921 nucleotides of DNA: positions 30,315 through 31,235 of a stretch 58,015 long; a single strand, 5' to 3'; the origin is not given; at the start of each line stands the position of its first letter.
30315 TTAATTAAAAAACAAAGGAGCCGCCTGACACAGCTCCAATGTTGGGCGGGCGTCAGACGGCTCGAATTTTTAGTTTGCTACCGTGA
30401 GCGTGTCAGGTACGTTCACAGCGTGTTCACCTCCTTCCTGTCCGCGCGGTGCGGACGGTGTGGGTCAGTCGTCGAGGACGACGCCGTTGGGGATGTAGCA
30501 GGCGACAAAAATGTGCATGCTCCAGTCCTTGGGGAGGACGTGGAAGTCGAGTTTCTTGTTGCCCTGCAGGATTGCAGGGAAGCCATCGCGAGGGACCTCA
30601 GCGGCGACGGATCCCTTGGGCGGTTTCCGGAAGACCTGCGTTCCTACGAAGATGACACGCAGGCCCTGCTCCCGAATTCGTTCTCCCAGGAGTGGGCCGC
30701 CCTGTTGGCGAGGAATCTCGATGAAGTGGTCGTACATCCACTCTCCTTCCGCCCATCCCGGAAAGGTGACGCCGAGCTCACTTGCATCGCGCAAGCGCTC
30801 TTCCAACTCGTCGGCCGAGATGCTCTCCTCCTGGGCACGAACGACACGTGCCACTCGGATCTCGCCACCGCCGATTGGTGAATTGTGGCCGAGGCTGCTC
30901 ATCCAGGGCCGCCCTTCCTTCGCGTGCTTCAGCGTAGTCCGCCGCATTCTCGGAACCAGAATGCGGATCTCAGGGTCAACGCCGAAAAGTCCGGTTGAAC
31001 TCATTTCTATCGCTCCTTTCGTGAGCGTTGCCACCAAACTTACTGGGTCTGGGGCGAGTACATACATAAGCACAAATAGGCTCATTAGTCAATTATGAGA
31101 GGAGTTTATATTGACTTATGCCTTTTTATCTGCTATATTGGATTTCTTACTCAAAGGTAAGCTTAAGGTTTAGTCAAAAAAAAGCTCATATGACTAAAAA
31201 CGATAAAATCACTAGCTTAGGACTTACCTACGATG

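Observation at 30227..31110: Compositionally foreign orphan gene inserted antisense between purM and guaB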

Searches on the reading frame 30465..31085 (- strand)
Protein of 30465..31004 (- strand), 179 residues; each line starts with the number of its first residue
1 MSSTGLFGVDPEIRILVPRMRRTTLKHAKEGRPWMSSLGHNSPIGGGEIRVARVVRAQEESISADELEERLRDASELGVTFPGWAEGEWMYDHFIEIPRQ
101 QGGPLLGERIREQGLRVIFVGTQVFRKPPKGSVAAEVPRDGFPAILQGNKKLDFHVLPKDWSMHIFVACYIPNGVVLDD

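Call 4: search_protein_families(library=pfam, proteins=[window:30465-31004:-, window:30465-31085:-], max_evalue=1)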
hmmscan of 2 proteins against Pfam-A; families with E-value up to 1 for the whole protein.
window:30465-31004:- (179 aa): 0 families

window:30465-31085:- (206 aa): 0 families

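Call 5: search_protein_families(library=ncbifam, proteins=[window:30465-31004:-], max_evalue=1)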
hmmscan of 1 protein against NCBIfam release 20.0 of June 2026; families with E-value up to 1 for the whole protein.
window:30465-31004:- (179 aa): 0 families

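Call 6: search_protein_families(library=padloc, proteins=[window:30465-31004:-], max_evalue=1)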
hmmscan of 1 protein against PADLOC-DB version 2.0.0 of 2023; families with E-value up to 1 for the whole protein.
window:30465-31004:- (179 aa): 0 families
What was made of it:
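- On Type II toxin-antitoxin pair: It is a single gene with no TA family hit (calls 4-6).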

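Call 7: search_protein_families(library=phrogs, proteins=[window:30465-31004:-], max_evalue=1)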
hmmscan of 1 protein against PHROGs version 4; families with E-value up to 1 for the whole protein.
window:30465-31004:- (179 aa): 0 families
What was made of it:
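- On Known anti-phage defence systems (PADLOC) / phage protein families (PHROGs): Zero families at E <= 1 (calls 6, 7).
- Checked: No hit in Pfam, NCBIfam, PADLOC or PHROGs (calls 4-7).
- There are no PADLOC or PHROGs hits (calls 6, 7).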

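Call 8: find_homologous_proteins(query=window:30465-31004:-, max_evalue=0.01)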
Query window:30465-31004:- (179 aa): 1 proteins with E <= 0.01 among 156 candidates.
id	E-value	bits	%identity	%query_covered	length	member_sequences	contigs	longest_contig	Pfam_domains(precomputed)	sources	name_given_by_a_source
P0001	3.3e-117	406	100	100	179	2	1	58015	-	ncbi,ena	-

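Call 13: find_encoding_contigs(protein=P0001, flank=10000)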
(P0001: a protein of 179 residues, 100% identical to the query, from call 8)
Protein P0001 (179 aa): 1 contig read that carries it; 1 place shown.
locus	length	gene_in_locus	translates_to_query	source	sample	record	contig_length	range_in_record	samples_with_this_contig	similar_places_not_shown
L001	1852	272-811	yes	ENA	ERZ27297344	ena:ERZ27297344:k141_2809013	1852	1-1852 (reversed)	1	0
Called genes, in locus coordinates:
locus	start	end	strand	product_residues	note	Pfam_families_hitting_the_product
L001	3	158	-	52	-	?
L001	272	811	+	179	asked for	-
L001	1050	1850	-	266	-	?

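Call 15: find_encoding_contigs(protein=P0002, flank=10000)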
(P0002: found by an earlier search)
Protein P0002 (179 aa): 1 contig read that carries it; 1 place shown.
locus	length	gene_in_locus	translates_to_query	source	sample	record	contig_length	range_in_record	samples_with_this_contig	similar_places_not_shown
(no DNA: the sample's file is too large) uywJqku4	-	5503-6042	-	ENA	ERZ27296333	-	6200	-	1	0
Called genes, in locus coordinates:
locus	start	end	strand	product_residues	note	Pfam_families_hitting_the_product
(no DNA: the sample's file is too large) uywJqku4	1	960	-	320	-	?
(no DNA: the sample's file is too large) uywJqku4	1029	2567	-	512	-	PF00117:GATase, PF07722:Peptidase_C26, PF02540:NAD_synthase (weak), PF00958:GMP_synt_C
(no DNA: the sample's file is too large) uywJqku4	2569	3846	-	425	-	PF00709:Adenylsucc_synt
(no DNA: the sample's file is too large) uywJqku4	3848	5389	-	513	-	PF00478:IMPDH, PF01070:FMN_dh, PF03060:NMO (faint), PF00571:CBS, PF00977:His_biosynth (faint), PF01207:Dus (faint)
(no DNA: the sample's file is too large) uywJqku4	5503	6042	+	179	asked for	-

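Call 18: search_protein_representatives(protein=window:30465-31004:-)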
Query: 179 residues. Proteins with E-value up to 0.001 (for the whole library): 7; up to 1e-10: 4; up to 1e-30: 2. The best 7 are listed.
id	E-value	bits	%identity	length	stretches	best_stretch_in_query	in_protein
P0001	1.1e-117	406.4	100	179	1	1-179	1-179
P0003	3.6e-36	140.6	49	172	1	1-179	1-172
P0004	6.0e-17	78.0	32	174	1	4-179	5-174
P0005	5.7e-14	68.2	31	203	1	2-177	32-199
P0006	1.4e-07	47.4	36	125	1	7-99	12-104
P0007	6.1e-05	38.8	48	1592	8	66-89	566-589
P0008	6.8e-04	35.4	30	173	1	14-112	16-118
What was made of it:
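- Homologs have E-values from 3.6e-36 to 6.8e-04 in an exhaustive HMMER scan of 1.84 billion representatives (call 18).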

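Call 20: find_encoding_contigs(protein=P0003, flank=10000)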
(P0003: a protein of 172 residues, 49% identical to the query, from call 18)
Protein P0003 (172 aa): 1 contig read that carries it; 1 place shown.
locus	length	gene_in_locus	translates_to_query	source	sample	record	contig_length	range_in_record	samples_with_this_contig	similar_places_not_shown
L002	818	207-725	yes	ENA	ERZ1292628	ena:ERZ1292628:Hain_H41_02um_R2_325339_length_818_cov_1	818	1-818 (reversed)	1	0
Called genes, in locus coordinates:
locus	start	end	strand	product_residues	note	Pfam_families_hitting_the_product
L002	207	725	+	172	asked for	-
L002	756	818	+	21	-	?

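Call 21: find_encoding_contigs(protein=P0004, flank=10000)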
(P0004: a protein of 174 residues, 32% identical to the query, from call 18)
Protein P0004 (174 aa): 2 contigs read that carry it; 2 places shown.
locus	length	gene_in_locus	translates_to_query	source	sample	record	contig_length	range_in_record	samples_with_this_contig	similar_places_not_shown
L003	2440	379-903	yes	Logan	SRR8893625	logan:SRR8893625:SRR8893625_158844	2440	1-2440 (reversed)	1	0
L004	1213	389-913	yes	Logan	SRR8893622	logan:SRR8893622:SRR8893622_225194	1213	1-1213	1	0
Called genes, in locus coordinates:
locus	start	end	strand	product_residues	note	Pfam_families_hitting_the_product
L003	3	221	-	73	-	?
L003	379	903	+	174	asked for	-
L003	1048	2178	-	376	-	PF00586:AIRS, PF02769:AIRS_C (faint)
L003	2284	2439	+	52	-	?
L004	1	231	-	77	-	?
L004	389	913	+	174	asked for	-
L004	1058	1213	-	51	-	?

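Call 22: find_encoding_contigs(protein=P0005, flank=10000)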
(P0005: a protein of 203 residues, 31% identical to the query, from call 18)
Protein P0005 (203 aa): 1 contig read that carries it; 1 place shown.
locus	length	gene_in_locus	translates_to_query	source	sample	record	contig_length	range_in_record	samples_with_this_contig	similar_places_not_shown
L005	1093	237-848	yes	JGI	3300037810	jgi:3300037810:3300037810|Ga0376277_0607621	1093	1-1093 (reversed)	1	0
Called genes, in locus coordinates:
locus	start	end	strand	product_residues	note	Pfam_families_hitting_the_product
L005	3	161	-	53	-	?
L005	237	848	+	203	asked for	-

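Call 27: find_related_loci(query=P0001, collection=genome_contigs, flank=10000)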
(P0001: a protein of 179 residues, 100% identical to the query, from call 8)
Query P0001 (179 aa) in genome_contigs; peptide patterns used: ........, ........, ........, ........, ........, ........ (x = any residue, [..] = any of these).
119 stretches matched a pattern, but none encodes a relative of the query by tblastn (E <= 1e-3).
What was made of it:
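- Tried and rejected: None was found with exact-peptide seeds (call 27).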

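Call 32: find_homologous_proteins(query=A1, max_evalue=0.01)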
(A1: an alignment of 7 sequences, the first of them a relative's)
Query A1 (7 sequences) (179 aa, profile of the alignment): 3 proteins with E <= 0.01 among 5077 candidates.
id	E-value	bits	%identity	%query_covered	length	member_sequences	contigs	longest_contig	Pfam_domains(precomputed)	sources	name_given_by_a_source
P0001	1.3e-74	268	100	100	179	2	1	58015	-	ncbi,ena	-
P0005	6.1e-70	252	29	99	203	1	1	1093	-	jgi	jgi:hypothetical protein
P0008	1.1e-52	196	25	88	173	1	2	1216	-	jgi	jgi:hypothetical protein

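Call 33: find_encoding_contigs(protein=P0008, flank=10000)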
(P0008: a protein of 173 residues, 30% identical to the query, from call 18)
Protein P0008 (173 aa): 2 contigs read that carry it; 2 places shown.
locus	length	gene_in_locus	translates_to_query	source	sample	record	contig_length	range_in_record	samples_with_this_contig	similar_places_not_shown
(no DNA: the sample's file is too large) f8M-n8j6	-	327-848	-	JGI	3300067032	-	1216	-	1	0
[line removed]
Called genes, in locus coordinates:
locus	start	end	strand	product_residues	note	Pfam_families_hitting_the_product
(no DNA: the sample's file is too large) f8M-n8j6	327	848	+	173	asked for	-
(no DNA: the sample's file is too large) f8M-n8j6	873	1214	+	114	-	?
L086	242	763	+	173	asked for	-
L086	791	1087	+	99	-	?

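Call 34: find_encoding_contigs(protein=P0006, flank=10000)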
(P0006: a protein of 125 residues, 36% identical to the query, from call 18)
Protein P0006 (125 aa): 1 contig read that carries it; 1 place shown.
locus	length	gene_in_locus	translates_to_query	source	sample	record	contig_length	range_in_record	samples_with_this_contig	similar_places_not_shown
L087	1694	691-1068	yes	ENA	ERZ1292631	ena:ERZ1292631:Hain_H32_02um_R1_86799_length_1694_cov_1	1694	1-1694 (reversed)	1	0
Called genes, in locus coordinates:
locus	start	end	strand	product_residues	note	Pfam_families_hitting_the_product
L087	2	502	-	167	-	?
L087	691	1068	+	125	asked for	-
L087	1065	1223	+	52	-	-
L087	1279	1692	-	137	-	?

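Call 37: search_solved_structures(query=A1, max_evalue=10, show_alignments=2)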
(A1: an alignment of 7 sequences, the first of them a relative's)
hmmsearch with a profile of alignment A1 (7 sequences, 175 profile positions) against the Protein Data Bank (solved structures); distinct sequences matched with E-value up to 10: 0.

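Call 43: predict_structure(alignment_id=A1)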
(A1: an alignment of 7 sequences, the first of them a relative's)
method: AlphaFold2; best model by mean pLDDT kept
length: 179 residues; sequences in the alignment: 7
mean_pLDDT: 82.3   pTM: 0.82
mean pLDDT of the five models: 82.3, 70.3, 57.1, 54.0, 41.0
residues with pLDDT >= 90: 62; 70-90: 85; 50-70: 25; < 50: 7
segments of 3 or more residues with pLDDT < 50: 1-3
pLDDT, mean of each block of 10 residues (from residue 1): 58 90 91 87 88 72 83 88 94 88 89 89 81 58 87 87 82 66
secondary structure, 60 per line:
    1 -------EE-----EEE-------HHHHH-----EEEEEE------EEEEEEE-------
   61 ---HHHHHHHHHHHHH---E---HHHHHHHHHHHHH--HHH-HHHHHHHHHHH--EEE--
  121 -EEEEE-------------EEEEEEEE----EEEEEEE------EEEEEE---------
elements in order: E15-17 H25-29 E35-40 E47-53 H64-76 H84-96 H103-113 E116-118 E122-126 E140-147 E152-158 E165-170

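Call 46: fold_search(model_id=the predicted structure, library=pdb)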
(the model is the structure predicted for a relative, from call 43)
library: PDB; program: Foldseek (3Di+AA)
matches with E <= 10: 225; with E <= 0.001: 0
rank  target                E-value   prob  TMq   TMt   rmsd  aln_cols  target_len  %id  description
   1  3gpr_B                1.7e-01  0.47  0.34  0.43   9.0       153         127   12  Crystal structure of rhodocetin (released 2009-12-15)
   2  3vyj                  1.7e-01  0.38  0.30  0.39   7.4       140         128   10  Crystal structure of C-type lectin domain of murine dendritic cell inhibitory receptor 2 (apo form) (released 2013-10-02)
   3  1ukm_B                4.5e-01  0.28  0.32  0.42   8.9       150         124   10  Crystal structure of EMS16, an Antagonist of collagen receptor integrin alpha2beta1 (GPIa/IIa) (released 2003-11-04)
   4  3whd_C                5.6e-01  0.16  0.31  0.35  10.6       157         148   14  C-type lectin, human MCL (released 2013-10-23)
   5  3wbp_A                6.3e-01  0.21  0.33  0.43  10.9       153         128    7  Crystal structure of carbohydrate recognition domain of Blood Dendritic Cell Antigen-2 (BDCA2) lectin (crystal form-1) (released 2013-12-25)
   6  3whd_A                6.3e-01  0.13  0.29  0.34  11.4       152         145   16  C-type lectin, human MCL (released 2013-10-23)
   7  1v7p_B                9.0e-01  0.15  0.31  0.40  10.5       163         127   10  Structure of EMS16-alpha2-I domain complex (released 2004-09-07)
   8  7aq6_B                9.5e-01  0.06  0.13  0.05   7.7        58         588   14  Pseudomonas stutzeri nitrous oxide reductase mutant, H583F (released 2021-01-13)
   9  7qaj_H                1.0e+00  0.16  0.31  0.41  10.4       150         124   11  ZK002 with Anti-angiogenic and Anti-inflamamtory Properties (released 2023-06-14)
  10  2ls8_MODEL_1_A        1.1e+00  0.18  0.33  0.40   8.1       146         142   10  Solution structure of human C-type lectin domain family 4 member D (released 2012-05-09)
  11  7qaj_B                1.1e+00  0.16  0.31  0.41  10.4       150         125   11  ZK002 with Anti-angiogenic and Anti-inflamamtory Properties (released 2023-06-14)
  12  1sb2_A                1.2e+00  0.14  0.33  0.42   9.6       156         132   12  High resolution Structure determination of rhodocetin (released 2005-02-01)
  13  1sb2_B                1.2e+00  0.12  0.28  0.37  13.2       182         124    8  High resolution Structure determination of rhodocetin (released 2005-02-01)
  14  6qm7_E                1.2e+00  0.01  0.12  0.10  18.7       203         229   10  Leishmania tarentolae proteasome 20S subunit complexed with GSK3494245 (released 2019-04-17)
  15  8oix_E                1.4e+00  0.02  0.14  0.12  14.6       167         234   13  CryoEM structure of 20S Trichomonas vaginalis proteasome in complex with proteasome inhibitor Salinosporamid A (released 2024-04-10)
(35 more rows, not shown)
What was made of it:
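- Tried and rejected: It came from weak Foldseek hits to the first model (call 46).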

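Call 47: fold_search(model_id=the predicted structure, library=viral)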
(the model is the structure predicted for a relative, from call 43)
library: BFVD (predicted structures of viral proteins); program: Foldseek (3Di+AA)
matches with E <= 10: 250; with E <= 0.001: 0
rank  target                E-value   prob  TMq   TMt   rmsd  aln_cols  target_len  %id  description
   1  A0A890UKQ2            1.2e-01  0.38  0.29  0.36  15.2       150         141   10  (no name in the UniProt tables at hand)
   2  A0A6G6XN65            2.7e-01  0.04  0.14  0.13  16.1       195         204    9  (no name in the UniProt tables at hand)
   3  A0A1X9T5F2            2.9e-01  0.28  0.29  0.09   7.5       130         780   13  C-type lectin protein [Ranid herpesvirus 3]
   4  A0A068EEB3            3.1e-01  0.16  0.27  0.25  12.5       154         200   11  C-type lectin family protein [Pigeonpox virus]
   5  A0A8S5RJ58            4.7e-01  0.05  0.12  0.13  21.3       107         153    9  Uncharacterized protein [virus sp. ctML55]
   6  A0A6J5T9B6            5.2e-01  0.06  0.15  0.19  20.6       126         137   11  Uncharacterized protein [uncultured Caudovirales phage]
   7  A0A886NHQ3            7.4e-01  0.04  0.15  0.10  14.0       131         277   14  (no name in the UniProt tables at hand)
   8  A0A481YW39            1.3e+00  0.14  0.19  0.36   8.9        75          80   11  Uncharacterized protein [Marseillevirus LCMAC103]
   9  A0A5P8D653            1.3e+00  0.04  0.13  0.16  13.1        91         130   13  (no name in the UniProt tables at hand)
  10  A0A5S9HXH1            1.3e+00  0.03  0.14  0.10  16.6       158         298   11  Uncharacterized protein [Tenacibaculum phage PTm1]
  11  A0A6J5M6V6            1.5e+00  0.05  0.14  0.25   8.3        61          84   10  Uncharacterized protein [uncultured Caudovirales phage]
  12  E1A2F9                1.5e+00  0.04  0.13  0.22  14.6       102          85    6  Uncharacterized protein [Aeromonas phage phiAS5]
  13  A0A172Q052            1.7e+00  0.01  0.12  0.10  17.5       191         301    8  Uncharacterized protein [Acinetobacter phage vB_AbaM_ME3]
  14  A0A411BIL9            1.8e+00  0.05  0.12  0.16   5.3        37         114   16  (no name in the UniProt tables at hand)
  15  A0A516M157            1.8e+00  0.04  0.12  0.20   9.5        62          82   18  (no name in the UniProt tables at hand)
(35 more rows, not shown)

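Call 55: search_protein_families(library=pfam, alignment_id=A1, max_evalue=5)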
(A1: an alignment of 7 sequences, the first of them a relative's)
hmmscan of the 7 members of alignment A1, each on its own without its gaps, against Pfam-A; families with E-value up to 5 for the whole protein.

A. member 1, P0001 (179 aa): 0 families

B. families by the number of members that match (of 7 scanned): 1 family
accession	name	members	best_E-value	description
PF18395.6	Cas3_C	1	0.099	Cas3 C-terminal domain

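Call 58: find_related_loci(query=P0001, collection=viral_contigs, flank=5000)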
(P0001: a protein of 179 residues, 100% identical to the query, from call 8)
Query P0001 (179 aa) in viral_contigs; peptide patterns used: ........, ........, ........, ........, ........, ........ (x = any residue, [..] = any of these).
2 stretches matched a pattern, but none encodes a relative of the query by tblastn (E <= 1e-3).

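Call 71: predict_structure(alignment_id=A4)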
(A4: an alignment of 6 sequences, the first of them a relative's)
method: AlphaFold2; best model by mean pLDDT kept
length: 174 residues; sequences in the alignment: 6
mean_pLDDT: 79.5   pTM: 0.76
mean pLDDT of the five models: 79.5, 79.4, 69.4, 65.6, 37.4
residues with pLDDT >= 90: 24; 70-90: 122; 50-70: 24; < 50: 4
segments of 3 or more residues with pLDDT < 50: 1-4
pLDDT, mean of each block of 10 residues (from residue 1): 56 89 81 74 88 84 84 84 88 90 90 81 70 73 74 67 86 62
secondary structure, 60 per line:
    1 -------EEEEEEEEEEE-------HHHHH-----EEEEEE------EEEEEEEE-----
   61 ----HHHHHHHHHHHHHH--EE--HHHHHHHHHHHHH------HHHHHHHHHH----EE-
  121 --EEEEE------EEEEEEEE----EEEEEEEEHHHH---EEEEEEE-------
elements in order: E8-18 H26-30 E36-41 E48-55 H65-78 H85-97 H104-113 E123-127 E134-141 E146-153 H154-157 E161-167
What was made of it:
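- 30465..31004 (-): CDS of the 179-aa orphan protein (P0001). Stop codon TGA at 30465-30467, ATG at 31002-31004. Two AlphaFold2 models, pTM 0.82 and 0.76, show the same order of secondary-structure elements (calls 43, 71).
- Two independent AlphaFold2 runs (pLDDT 82 and 80; pTM 0.82 and 0.76) give the same order of secondary-structure elements (calls 43, 71). The AlphaFold predictions are confident (calls 43, 71).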

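Call 73: fold_search(model_id=the predicted structure, library=pdb)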
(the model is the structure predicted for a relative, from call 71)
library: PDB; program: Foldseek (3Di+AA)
matches with E <= 10: 165; with E <= 0.001: 0
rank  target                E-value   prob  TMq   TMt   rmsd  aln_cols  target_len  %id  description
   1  6ruo_A                2.7e-01  0.03  0.13  0.03  22.9       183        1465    9  RNA Polymerase I Open Complex conformation 1 (released 2019-12-11)
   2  4ym7_EA               6.0e-01  0.04  0.13  0.02  21.9       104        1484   10  RNA polymerase I structure with an alternative dimer hinge (released 2015-09-09)
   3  3kg9_B                6.4e-01  0.04  0.14  0.10  15.1       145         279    8  Dehydratase domain from CurK module of Curacin polyketide synthase (released 2010-01-19)
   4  4ym7_FA               7.2e-01  0.04  0.13  0.02  21.9       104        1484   10  RNA polymerase I structure with an alternative dimer hinge (released 2015-09-09)
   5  4ym7_DA               7.7e-01  0.04  0.13  0.02  21.9       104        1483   10  RNA polymerase I structure with an alternative dimer hinge (released 2015-09-09)
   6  4ym7_BA               8.1e-01  0.04  0.14  0.02  21.9       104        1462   10  RNA polymerase I structure with an alternative dimer hinge (released 2015-09-09)
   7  4ym7_CA               9.2e-01  0.03  0.13  0.02  21.8       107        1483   11  RNA polymerase I structure with an alternative dimer hinge (released 2015-09-09)
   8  5gz6_B                9.2e-01  0.01  0.10  0.06  21.5       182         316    6  Structure of D-amino acid dehydrogenase in complex with NADPH and 2-keto-6-aminocapronic acid (released 2017-04-12)
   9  7v6c_B                9.7e-01  0.04  0.18  0.13  22.9       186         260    5  Structure of the Dicer-2-R2D2 heterodimer bound to small RNA duplex (released 2022-03-23)
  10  7tb6                  1.0e+00  0.04  0.13  0.09  22.5       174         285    9  Structure of S. maltophilia CapW (released 2022-01-19)
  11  6ccr                  1.0e+00  0.03  0.15  0.14  15.9       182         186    8  Selenomethionyl derivative of a GID4 fragment (released 2018-04-04)
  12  2ls8_MODEL_1_A        1.3e+00  0.07  0.15  0.17   5.7        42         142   14  Solution structure of human C-type lectin domain family 4 member D (released 2012-05-09)
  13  2plq                  1.6e+00  0.06  0.15  0.09  13.9        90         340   16  Crystal structure of the amidase from geobacillus pallidus RAPc8 (released 2007-05-01)
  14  6wzz_A                1.6e+00  0.03  0.16  0.16  14.6       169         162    8  GID4 in complex with VGLWKS peptide (released 2020-06-17)
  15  7q4y_B                1.7e+00  0.02  0.15  0.15  17.0       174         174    6  human Gid4 bound to a Gly/N-peptide (released 2022-03-09)
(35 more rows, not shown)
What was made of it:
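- On DGR variable protein (C-type lectin fold): In the search with the second model they dropped to a few weaker, mostly shorter hits (E >= 1.3, TMq <= 0.21; call 73).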

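Call 74: search_dna_similar(query=P0001, collection=phages, mode=protein, max_evalue=1)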
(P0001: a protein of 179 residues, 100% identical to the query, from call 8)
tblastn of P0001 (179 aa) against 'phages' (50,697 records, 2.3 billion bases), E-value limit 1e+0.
No match.

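Call 75: search_dna_similar(query=P0001, collection=plasmids, mode=protein, max_evalue=1)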
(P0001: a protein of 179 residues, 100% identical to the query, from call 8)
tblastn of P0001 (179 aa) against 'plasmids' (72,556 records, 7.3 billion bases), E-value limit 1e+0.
No match.
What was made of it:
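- On Recently transferred genomic islet: No homolog exists outside the six-member family (calls 8, 18, 27, 32, 74, 75).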

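Call 93: find_related_loci(query=P0004, collection=viral_contigs, flank=5000)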
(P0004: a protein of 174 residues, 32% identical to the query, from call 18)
Query P0004 (174 aa) in viral_contigs; peptide patterns used: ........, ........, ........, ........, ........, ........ (x = any residue, [..] = any of these).
1 stretches matched a pattern, but none encodes a relative of the query by tblastn (E <= 1e-3).

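Call 94: find_related_loci(query=P0003, collection=viral_contigs, flank=5000)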
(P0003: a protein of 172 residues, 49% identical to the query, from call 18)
Query P0003 (172 aa) in viral_contigs; peptide patterns used: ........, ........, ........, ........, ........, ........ (x = any residue, [..] = any of these).
2 stretches matched a pattern, but none encodes a relative of the query by tblastn (E <= 1e-3).
